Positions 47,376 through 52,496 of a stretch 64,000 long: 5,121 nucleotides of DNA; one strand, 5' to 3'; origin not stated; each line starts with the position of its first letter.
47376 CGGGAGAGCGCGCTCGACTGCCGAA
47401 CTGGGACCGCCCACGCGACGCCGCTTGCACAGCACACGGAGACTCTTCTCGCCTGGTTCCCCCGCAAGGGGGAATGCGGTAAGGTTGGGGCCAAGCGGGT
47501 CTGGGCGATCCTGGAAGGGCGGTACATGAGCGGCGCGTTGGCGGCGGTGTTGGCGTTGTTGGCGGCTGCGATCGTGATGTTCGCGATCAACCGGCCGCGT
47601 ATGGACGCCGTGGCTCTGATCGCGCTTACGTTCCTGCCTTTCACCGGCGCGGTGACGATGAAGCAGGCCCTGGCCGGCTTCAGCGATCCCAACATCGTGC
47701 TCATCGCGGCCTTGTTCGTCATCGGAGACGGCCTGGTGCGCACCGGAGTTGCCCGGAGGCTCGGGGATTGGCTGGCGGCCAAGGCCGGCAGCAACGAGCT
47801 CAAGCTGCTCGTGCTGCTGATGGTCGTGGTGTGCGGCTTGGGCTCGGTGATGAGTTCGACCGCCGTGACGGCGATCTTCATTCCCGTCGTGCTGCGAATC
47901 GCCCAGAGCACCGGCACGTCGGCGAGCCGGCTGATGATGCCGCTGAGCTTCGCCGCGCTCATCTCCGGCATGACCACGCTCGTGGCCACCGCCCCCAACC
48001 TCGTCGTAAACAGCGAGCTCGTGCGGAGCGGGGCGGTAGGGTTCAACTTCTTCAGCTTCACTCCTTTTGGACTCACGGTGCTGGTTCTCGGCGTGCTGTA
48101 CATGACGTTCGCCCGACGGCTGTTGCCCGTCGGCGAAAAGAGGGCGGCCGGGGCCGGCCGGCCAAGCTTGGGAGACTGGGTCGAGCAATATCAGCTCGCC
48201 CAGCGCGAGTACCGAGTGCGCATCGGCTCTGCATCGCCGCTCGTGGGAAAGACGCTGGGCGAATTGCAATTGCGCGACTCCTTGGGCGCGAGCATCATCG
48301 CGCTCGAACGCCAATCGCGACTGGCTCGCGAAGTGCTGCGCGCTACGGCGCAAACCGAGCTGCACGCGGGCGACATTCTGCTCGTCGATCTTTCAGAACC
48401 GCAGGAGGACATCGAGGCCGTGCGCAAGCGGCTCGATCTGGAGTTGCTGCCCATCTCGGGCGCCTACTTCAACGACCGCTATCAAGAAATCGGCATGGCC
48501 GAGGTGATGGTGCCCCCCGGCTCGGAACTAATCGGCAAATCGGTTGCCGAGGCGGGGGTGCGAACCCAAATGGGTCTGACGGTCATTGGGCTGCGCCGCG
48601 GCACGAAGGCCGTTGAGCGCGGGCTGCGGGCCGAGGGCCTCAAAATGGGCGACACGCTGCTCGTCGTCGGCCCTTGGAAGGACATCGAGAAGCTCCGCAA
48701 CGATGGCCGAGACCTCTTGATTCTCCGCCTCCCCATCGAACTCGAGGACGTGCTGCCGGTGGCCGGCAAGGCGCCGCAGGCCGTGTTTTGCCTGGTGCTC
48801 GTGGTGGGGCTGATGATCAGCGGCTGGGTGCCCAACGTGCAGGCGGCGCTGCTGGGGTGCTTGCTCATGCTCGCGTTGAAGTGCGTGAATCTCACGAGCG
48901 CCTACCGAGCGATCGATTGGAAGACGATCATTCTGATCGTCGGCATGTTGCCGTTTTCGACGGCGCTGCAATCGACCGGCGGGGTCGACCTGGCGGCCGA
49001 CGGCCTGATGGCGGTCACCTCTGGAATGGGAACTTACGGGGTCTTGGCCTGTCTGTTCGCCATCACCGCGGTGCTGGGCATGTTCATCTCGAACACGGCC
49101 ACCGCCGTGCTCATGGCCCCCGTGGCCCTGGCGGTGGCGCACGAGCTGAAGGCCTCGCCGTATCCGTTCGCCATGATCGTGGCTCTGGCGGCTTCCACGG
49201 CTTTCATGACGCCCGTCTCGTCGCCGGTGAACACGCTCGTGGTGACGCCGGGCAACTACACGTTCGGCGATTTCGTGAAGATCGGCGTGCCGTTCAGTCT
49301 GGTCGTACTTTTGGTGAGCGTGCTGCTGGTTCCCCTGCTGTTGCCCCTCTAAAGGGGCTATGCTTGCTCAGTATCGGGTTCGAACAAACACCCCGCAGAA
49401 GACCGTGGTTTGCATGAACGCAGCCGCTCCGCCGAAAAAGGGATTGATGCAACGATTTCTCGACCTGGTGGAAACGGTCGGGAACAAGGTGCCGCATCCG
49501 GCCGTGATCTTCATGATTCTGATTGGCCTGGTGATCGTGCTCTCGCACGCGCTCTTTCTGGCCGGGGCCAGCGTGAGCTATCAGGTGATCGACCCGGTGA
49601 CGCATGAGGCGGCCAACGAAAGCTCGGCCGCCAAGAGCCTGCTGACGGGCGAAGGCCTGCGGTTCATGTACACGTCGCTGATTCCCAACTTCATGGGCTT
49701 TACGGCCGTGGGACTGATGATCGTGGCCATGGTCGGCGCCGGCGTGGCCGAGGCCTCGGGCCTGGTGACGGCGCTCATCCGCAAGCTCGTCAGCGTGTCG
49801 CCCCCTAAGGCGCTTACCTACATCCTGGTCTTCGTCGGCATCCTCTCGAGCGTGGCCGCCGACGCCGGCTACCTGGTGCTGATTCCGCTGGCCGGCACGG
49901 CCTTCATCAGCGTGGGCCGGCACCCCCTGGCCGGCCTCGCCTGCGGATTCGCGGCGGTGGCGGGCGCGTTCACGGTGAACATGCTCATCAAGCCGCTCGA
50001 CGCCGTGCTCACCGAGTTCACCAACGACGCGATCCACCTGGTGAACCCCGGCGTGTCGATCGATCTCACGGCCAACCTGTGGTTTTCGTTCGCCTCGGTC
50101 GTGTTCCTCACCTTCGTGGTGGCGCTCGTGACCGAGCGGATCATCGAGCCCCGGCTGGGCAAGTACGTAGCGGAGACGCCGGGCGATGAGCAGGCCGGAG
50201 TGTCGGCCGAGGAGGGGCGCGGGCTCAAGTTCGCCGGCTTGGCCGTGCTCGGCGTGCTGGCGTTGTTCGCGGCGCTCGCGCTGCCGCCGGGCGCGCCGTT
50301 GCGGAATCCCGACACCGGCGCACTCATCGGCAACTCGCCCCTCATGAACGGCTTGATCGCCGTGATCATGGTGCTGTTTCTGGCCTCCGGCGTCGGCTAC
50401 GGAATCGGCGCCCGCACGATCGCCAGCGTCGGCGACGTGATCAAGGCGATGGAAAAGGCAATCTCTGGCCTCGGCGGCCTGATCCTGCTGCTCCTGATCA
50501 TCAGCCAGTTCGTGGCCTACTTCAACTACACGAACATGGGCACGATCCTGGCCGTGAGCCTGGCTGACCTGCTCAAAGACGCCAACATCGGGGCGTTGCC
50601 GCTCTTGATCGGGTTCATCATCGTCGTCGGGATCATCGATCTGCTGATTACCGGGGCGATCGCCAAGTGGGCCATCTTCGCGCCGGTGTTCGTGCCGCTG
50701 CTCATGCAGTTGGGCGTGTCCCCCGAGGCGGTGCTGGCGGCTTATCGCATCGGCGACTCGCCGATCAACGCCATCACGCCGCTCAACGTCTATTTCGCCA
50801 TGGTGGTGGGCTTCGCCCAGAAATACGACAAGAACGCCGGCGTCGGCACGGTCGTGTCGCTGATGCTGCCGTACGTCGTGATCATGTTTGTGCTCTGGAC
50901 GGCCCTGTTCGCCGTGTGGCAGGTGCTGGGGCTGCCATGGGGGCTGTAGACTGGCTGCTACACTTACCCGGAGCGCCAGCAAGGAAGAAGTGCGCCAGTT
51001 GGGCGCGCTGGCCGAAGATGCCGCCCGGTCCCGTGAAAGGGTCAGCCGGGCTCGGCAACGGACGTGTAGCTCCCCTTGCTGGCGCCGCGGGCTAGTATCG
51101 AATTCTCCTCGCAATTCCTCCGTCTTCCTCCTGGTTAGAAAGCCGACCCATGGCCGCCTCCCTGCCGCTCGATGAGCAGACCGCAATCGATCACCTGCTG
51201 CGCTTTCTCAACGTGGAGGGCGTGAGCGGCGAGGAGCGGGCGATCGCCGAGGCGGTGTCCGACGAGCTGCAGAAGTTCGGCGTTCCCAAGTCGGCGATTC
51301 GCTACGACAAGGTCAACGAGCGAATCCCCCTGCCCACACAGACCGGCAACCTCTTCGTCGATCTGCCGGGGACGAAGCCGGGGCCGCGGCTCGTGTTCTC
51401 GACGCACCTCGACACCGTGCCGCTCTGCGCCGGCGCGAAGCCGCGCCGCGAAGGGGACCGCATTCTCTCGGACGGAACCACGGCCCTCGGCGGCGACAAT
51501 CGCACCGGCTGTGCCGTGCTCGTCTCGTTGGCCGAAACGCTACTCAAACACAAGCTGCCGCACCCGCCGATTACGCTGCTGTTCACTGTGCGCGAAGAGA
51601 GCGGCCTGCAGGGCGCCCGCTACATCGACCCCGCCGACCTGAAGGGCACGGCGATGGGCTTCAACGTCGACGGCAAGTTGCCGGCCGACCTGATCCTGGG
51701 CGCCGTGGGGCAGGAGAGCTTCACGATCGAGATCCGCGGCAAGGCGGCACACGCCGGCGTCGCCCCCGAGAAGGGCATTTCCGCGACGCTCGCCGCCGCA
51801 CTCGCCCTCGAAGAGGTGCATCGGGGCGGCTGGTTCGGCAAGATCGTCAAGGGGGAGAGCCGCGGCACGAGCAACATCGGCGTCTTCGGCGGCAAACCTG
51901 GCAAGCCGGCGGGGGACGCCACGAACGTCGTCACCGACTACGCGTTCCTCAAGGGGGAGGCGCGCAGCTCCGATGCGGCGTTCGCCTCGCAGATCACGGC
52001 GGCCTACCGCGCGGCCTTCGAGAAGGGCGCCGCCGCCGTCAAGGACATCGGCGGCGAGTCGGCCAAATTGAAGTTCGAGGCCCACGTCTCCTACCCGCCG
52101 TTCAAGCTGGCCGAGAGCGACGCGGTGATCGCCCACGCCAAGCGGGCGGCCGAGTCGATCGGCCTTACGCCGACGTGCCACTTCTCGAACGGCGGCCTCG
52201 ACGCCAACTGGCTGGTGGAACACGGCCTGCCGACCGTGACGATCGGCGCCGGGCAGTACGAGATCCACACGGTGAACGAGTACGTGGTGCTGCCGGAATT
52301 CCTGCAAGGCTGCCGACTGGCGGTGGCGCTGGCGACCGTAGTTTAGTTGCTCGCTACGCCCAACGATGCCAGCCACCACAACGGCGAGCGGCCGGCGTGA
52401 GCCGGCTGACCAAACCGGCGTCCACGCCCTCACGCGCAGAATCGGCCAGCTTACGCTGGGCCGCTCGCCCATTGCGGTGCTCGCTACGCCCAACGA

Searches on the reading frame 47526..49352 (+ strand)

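Call 50: search_protein_families(library=pfam, proteins=[window:47526-49352:+], max_evalue=0.00001)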
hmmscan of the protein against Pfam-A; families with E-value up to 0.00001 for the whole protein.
window:47526-49352:+ (608 aa): 4 families
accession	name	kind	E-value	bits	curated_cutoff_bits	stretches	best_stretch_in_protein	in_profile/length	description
PF03600.22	CitMHS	-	7e-95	318.4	31.9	2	16-538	1-318/336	Citrate transporter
PF02080.26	TrkA_C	-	2.5e-26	91.8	27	2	324-392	1-68/71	TrkA-C domain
PF00939.25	Na_sulph_symp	-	4.1e-24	85.9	27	2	424-601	279-461/472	Sodium:sulfate symporter transmembrane region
PF06808.19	DctM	-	1.5e-11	44.2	23.8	1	412-601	209-407/413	Tripartite ATP-independent periplasmic transporter, DctM component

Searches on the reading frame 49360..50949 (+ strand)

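Call 50: search_protein_families(library=pfam, proteins=[window:49360-50949:+], max_evalue=0.00001)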
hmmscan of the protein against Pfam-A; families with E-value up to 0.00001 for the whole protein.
window:49360-50949:+ (529 aa): 1 family
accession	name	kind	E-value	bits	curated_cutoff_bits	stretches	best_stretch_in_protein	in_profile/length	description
PF03806.19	ABG_transport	-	9.8e-157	522.6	27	1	32-528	1-495/502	AbgT putative transporter family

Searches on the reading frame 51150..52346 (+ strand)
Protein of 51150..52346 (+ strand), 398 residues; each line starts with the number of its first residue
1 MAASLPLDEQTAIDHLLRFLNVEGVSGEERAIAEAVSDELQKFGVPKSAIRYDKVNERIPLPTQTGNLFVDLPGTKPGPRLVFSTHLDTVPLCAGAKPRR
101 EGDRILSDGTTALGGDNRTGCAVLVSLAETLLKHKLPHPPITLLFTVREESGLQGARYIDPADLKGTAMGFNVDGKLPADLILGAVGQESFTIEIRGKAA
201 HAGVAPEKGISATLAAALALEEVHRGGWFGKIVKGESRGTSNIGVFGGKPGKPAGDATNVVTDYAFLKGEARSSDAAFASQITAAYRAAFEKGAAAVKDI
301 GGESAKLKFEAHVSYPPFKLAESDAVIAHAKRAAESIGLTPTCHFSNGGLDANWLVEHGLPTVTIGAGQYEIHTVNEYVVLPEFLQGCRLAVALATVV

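Call 50: search_protein_families(library=pfam, proteins=[window:51150-52346:+], max_evalue=0.00001)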
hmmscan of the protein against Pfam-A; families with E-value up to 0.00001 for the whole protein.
window:51150-52346:+ (398 aa): 4 families
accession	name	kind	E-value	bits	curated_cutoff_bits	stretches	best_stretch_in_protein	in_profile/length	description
PF01546.33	Peptidase_M20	-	6.3e-16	59.3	24.6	1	83-395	2-204/206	Peptidase family M20/M25/M40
PF05343.19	Peptidase_M42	-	2.4e-11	43.7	23.2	1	116-160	134-177/292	M42 glutamyl aminopeptidase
PF04389.22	Peptidase_M28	-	1.4e-09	38.4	21.3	1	67-175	1-94/193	Peptidase family M28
PF07687.19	M20_dimer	-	1.8e-09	37.9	21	1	187-294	5-103/107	Peptidase dimerisation domain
